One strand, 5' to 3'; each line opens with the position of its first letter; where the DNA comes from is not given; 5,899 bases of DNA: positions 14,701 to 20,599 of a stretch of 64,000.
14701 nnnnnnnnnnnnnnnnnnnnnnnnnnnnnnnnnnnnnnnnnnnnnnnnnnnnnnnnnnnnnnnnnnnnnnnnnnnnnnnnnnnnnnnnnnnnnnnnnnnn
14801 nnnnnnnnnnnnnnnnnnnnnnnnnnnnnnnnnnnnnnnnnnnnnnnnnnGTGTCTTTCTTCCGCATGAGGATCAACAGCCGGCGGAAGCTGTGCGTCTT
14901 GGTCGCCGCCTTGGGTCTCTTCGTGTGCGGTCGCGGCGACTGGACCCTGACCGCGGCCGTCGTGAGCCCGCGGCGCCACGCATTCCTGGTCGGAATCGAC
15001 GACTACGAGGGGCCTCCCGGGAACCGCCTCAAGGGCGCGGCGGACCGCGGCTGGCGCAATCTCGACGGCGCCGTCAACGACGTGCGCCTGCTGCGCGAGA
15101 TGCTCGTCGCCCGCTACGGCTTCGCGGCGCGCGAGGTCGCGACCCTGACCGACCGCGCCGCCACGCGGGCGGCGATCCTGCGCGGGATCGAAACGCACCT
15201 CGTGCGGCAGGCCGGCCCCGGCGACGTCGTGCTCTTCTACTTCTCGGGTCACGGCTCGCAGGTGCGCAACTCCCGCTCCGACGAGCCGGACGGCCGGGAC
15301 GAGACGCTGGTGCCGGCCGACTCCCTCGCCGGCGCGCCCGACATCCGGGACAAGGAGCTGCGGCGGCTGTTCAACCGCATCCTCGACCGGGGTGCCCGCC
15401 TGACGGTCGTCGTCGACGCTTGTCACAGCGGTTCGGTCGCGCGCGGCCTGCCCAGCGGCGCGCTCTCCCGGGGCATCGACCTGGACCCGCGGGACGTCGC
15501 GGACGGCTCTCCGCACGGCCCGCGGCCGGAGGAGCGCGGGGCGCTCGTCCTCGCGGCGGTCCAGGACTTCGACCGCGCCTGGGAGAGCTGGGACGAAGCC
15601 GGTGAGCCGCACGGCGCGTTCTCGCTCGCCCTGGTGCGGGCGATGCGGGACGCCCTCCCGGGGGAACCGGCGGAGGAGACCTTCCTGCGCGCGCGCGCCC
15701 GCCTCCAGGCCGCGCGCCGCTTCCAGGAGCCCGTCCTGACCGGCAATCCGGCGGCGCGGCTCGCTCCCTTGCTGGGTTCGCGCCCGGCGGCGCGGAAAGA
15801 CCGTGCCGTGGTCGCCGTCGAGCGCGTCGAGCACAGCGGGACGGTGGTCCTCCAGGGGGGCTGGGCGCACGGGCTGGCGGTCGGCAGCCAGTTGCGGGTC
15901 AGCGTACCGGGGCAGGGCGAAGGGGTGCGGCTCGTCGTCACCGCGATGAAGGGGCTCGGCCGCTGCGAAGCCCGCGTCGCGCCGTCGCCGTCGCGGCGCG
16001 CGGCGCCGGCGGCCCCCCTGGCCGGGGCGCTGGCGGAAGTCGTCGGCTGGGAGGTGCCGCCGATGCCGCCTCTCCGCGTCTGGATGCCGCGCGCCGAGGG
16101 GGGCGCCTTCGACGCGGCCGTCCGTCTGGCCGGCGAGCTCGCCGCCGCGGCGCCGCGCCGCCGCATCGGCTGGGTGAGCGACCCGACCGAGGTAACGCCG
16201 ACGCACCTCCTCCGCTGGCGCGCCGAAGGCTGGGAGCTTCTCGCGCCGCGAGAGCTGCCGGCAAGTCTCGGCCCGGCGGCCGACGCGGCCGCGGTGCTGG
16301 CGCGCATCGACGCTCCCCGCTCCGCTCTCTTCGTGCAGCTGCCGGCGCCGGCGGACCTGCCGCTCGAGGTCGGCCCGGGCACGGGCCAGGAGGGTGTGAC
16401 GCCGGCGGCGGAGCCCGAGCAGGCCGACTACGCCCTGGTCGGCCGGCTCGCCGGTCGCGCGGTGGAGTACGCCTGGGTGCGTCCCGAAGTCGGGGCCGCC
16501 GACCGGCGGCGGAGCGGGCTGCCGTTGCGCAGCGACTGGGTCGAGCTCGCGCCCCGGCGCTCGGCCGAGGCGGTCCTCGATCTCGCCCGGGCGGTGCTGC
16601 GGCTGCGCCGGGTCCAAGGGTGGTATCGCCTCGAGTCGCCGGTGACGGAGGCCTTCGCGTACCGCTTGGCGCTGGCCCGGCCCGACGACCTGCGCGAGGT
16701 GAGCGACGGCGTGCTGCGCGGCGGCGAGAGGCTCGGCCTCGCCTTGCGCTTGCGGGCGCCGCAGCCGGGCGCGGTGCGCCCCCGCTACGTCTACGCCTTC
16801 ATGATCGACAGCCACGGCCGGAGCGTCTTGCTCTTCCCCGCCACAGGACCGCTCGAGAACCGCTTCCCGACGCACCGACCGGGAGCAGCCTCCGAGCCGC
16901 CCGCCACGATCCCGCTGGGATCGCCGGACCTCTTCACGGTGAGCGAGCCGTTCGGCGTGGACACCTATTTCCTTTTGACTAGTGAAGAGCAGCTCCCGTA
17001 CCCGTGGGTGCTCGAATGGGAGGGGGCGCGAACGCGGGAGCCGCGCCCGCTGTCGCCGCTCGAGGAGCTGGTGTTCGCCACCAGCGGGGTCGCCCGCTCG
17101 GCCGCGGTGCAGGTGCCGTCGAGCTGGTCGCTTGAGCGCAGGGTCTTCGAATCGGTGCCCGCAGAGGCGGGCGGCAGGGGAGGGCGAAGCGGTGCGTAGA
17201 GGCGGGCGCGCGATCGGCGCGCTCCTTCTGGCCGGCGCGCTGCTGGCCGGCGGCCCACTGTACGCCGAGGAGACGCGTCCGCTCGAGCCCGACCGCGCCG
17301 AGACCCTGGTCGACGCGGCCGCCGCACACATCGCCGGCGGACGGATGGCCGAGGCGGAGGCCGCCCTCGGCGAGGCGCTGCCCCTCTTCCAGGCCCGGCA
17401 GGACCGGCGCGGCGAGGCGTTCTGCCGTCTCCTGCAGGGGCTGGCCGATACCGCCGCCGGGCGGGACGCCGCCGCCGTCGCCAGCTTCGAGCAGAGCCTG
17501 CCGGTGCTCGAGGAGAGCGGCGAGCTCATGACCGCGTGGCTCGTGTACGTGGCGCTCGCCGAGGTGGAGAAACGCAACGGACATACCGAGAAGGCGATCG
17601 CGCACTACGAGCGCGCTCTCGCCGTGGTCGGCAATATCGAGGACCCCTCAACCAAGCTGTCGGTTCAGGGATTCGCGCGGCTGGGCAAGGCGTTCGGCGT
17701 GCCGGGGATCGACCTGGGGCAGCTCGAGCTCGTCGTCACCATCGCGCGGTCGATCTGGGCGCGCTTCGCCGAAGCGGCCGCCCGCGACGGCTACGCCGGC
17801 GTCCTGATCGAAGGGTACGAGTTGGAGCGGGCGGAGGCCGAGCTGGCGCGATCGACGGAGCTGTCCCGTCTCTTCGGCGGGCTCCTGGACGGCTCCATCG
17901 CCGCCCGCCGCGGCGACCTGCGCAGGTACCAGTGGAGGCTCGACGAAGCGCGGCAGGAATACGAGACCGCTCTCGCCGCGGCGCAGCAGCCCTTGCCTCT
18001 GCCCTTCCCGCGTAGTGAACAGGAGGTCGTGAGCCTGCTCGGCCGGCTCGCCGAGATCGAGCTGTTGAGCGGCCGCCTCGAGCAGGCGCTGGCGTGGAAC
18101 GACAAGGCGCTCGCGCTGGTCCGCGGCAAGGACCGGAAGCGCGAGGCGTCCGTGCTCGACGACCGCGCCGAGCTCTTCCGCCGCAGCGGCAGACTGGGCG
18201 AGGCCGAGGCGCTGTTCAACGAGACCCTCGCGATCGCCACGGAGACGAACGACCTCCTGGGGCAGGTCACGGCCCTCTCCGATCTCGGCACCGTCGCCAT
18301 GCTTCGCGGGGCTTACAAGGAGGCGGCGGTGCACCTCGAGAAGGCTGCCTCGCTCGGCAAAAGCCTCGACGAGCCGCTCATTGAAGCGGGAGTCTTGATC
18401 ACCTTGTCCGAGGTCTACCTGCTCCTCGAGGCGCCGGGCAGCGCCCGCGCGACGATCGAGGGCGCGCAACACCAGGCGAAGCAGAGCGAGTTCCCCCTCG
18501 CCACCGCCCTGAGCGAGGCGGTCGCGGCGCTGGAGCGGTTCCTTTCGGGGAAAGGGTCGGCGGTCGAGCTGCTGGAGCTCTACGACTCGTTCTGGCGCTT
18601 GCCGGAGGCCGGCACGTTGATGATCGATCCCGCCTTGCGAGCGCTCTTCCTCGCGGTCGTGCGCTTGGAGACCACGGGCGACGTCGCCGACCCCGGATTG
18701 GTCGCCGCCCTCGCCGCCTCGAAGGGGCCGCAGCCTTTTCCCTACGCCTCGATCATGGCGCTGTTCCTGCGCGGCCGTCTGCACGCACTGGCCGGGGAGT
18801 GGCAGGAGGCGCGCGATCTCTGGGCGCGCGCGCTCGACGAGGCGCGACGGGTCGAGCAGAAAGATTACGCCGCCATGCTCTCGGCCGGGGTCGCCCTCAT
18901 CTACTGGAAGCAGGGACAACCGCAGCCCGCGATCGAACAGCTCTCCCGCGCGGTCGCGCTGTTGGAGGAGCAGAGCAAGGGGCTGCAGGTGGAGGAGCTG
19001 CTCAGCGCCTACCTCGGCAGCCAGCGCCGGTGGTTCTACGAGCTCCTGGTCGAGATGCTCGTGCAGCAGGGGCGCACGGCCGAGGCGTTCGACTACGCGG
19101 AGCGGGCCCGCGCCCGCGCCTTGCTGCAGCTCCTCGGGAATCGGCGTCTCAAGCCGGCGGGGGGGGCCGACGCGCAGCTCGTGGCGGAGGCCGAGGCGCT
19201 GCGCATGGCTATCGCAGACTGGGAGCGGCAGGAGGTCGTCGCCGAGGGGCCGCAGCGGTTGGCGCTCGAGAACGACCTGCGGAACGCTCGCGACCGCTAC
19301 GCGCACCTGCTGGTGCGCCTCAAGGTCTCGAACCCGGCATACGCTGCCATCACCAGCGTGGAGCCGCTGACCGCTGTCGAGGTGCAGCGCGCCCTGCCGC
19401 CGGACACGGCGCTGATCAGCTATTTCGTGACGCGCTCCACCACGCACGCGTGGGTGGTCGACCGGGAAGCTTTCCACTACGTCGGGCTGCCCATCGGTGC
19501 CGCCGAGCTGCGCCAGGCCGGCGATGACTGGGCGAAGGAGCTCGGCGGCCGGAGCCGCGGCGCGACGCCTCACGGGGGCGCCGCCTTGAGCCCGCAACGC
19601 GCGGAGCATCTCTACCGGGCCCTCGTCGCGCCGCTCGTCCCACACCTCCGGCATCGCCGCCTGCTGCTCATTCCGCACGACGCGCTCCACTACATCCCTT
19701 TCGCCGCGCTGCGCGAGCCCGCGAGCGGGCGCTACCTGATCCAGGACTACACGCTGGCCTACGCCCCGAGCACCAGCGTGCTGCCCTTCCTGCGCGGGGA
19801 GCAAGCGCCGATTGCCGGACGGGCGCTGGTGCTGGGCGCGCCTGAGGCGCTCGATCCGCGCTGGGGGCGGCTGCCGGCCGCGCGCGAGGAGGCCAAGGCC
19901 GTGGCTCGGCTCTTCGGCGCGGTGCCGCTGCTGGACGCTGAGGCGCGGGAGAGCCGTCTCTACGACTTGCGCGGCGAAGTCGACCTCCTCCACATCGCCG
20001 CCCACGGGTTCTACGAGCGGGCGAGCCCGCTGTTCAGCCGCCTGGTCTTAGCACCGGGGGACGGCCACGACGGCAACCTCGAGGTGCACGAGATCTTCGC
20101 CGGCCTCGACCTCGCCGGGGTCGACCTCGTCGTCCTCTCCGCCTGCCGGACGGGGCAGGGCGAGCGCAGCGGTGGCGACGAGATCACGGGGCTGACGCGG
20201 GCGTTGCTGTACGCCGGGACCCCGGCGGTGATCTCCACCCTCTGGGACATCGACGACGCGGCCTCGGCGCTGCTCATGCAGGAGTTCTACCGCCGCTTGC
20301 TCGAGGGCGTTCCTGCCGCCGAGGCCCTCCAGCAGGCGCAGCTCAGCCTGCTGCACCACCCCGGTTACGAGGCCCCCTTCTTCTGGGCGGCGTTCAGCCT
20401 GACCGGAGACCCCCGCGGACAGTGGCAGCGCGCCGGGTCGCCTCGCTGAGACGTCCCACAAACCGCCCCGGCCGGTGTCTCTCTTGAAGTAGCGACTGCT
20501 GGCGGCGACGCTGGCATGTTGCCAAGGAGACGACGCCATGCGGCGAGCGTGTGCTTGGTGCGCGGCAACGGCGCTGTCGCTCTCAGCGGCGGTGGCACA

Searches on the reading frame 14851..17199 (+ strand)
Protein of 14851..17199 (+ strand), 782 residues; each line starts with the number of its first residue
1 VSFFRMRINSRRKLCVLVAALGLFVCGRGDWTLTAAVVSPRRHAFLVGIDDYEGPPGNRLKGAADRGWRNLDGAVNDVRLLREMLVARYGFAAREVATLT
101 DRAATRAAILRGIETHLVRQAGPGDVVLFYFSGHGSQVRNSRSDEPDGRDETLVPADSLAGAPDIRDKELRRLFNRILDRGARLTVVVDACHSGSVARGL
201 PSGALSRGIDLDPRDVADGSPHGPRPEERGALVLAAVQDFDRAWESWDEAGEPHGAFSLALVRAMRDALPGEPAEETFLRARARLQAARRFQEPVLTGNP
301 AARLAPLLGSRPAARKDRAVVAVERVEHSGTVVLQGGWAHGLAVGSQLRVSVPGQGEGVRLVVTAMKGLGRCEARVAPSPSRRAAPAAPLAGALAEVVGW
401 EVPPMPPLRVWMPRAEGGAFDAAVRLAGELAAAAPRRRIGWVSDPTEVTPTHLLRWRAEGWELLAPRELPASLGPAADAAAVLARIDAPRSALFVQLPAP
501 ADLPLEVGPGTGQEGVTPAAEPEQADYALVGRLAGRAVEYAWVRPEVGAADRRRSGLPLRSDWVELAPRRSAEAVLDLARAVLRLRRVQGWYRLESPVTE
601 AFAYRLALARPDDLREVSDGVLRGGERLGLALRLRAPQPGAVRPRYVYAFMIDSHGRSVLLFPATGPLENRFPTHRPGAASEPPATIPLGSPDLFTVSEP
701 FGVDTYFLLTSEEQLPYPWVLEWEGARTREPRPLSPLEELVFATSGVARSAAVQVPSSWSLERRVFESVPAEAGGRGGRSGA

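Call 8: search_protein_families(library=pfam, proteins=[window:14851-17199:+], max_evalue=0.01)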
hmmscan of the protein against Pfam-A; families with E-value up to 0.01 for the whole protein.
window:14851-17199:+ (782 aa): 3 families
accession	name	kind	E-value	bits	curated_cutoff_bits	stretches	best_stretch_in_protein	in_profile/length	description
PF00656.27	Peptidase_C14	-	1e-22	81.4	21.4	1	41-298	1-225/233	Caspase domain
PF14326.11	DUF4384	-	0.00018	21.9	27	1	643-713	16-80/81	Domain of unknown function (DUF4384)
PF01650.23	Peptidase_C13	-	0.0012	18.9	22.8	1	109-202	88-171/258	Peptidase C13 family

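Call 67: search_protein_families(library=ncbifam, proteins=[window:14866-17199:+], max_evalue=0.001)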
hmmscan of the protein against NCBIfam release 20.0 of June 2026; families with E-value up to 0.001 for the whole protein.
window:14866-17199:+ (777 aa): 1 family
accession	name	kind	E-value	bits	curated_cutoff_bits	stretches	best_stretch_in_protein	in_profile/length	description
NF047832.1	caspase_w_EACC1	subfamily_domain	7.9e-15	54.9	140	1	63-270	16-194/211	caspase, EACC1-associated type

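Call 68: search_protein_families(library=padloc, proteins=[window:14866-17199:+], max_evalue=0.001)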
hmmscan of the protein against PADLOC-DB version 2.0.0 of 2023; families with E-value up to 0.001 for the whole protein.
window:14866-17199:+ (777 aa): 1 family
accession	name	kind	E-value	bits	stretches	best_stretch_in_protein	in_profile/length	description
PDLC02987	caspase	-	5.5e-25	86.5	1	36-225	2-130/453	-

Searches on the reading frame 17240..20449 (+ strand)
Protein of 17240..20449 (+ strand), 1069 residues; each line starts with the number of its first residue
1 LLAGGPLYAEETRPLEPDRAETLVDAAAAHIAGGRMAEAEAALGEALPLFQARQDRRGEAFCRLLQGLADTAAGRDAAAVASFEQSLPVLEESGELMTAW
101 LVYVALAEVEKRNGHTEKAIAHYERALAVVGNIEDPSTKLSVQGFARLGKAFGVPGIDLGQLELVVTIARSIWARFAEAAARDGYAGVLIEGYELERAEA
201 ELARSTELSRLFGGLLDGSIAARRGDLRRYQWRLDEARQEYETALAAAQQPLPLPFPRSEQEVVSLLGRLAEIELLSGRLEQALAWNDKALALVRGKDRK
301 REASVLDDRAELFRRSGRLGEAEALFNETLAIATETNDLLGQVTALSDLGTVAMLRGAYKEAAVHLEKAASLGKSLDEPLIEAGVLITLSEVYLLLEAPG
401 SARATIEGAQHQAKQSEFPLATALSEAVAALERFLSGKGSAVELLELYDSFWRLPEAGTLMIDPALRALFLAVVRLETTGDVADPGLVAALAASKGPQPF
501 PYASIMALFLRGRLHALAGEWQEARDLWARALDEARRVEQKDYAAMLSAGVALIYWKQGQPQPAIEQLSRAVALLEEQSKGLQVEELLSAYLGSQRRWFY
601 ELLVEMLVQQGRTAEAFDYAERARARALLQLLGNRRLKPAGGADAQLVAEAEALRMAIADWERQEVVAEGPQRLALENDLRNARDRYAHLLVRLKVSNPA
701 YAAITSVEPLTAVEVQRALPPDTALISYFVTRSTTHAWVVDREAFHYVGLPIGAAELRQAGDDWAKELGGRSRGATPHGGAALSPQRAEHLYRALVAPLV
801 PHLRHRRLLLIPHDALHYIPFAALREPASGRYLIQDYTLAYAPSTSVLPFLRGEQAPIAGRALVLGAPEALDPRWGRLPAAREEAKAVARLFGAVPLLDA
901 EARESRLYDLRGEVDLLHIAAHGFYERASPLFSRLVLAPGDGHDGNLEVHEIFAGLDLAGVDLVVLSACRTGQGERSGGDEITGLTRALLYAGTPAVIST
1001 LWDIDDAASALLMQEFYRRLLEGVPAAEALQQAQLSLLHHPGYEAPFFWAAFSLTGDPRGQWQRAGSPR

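Call 8: search_protein_families(library=pfam, proteins=[window:17240-20449:+], max_evalue=0.01)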
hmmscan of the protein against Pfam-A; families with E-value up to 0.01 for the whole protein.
window:17240-20449:+ (1069 aa): 11 families
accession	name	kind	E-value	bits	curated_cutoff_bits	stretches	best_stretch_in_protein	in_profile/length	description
PF12770.12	CHAT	-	1.8e-73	247.9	24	1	787-1057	3-289/289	CHAT domain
PF13424.12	TPR_12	-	1.1e-35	122.1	30.1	3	265-334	4-76/77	Tetratricopeptide repeat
PF07719.23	TPR_2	-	5.3e-18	64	27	1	507-534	3-30/34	Tetratricopeptide repeat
PF00515.34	TPR_1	-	2.5e-11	43.3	27.8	0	103-128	4-29/34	Tetratricopeptide repeat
PF17874.7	TPR_MalT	-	8e-09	35.7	45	0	503-580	38-115/336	MalT-like TPR region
PF13374.12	TPR_10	-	4.6e-07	30.1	27.5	0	344-372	3-31/42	Tetratricopeptide repeat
PF14938.12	SNAP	-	1.1e-05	25.5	25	0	20-127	75-182/282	Soluble NSF attachment protein, SNAP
PF13181.12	TPR_8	-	2.2e-05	24.7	25.7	0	102-127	3-28/34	Tetratricopeptide repeat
PF25058.1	ARM_TT21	-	0.00098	19.5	27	0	553-625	15-85/155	Tetratricopeptide repeat protein 21 ARM repeat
PF13414.12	TPR_11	-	0.0023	18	26.8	0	113-128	7-22/42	TPR repeat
PF13432.12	TPR_16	-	0.0065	17.3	32.7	1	224-293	3-60/65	Tetratricopeptide repeat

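Call 67: search_protein_families(library=ncbifam, proteins=[window:17240-20449:+], max_evalue=0.001)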
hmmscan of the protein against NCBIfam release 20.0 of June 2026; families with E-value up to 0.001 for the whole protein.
window:17240-20449:+ (1069 aa): 9 families
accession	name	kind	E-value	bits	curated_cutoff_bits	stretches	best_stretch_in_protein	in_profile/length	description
NF053617.1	SARPRegAfsRStmc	equivalog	1.1e-14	53.4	1430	2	17-139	813-935/986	SARP-family global regulator AfsR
NF053520.1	HK_Porph_FimS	equivalog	1.5e-09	36.7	600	0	279-403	139-264/618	sensor histidine kinase FimS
NF041717.1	HaaA_phane_TPR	equivalog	1.5e-09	36.6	1125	1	269-407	597-736/882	cyclophane-containing RiPP biosynthesis TPR protein HaaT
NF053720.1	NsdA_fam_reg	subfamily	4.5e-08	33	75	0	357-430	215-288/432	NsdA family TPR-like regulatory protein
NF041237.1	CAS_csx29_CRASP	exception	1.9e-07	30.3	300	1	805-1016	421-624/670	type III-E CRISPR-associated TPR-CHAT protein Csx29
NF002725.1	PRK02603.1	equivalog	3.3e-07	30.5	143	0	54-130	29-102/173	photosystem I assembly protein Ycf3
NF003420.0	PRK04841.1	equivalog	3.6e-06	25.3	537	0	261-373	528-642/903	HTH-type transcriptional regulator MalT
TIGR02552.1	LcrH_SycD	equivalog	0.00017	21.3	104.8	0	316-417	31-120/136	SycD/LcrH family type III secretion system chaperone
NF040959.1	MamA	equivalog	0.00079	18.9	200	0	513-582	45-108/204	magnetosome protein MamA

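Call 68: search_protein_families(library=padloc, proteins=[window:17240-20449:+], max_evalue=0.001)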
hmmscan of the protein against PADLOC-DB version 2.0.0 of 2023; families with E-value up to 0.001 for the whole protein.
window:17240-20449:+ (1069 aa): 2 families
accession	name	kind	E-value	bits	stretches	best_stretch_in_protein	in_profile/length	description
PDLC01169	TPR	-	6.1e-15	53.3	2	312-416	118-221/252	TPR repeats containing protein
PDLC03832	BovA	-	0.0002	18.5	1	913-1038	546-667/711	-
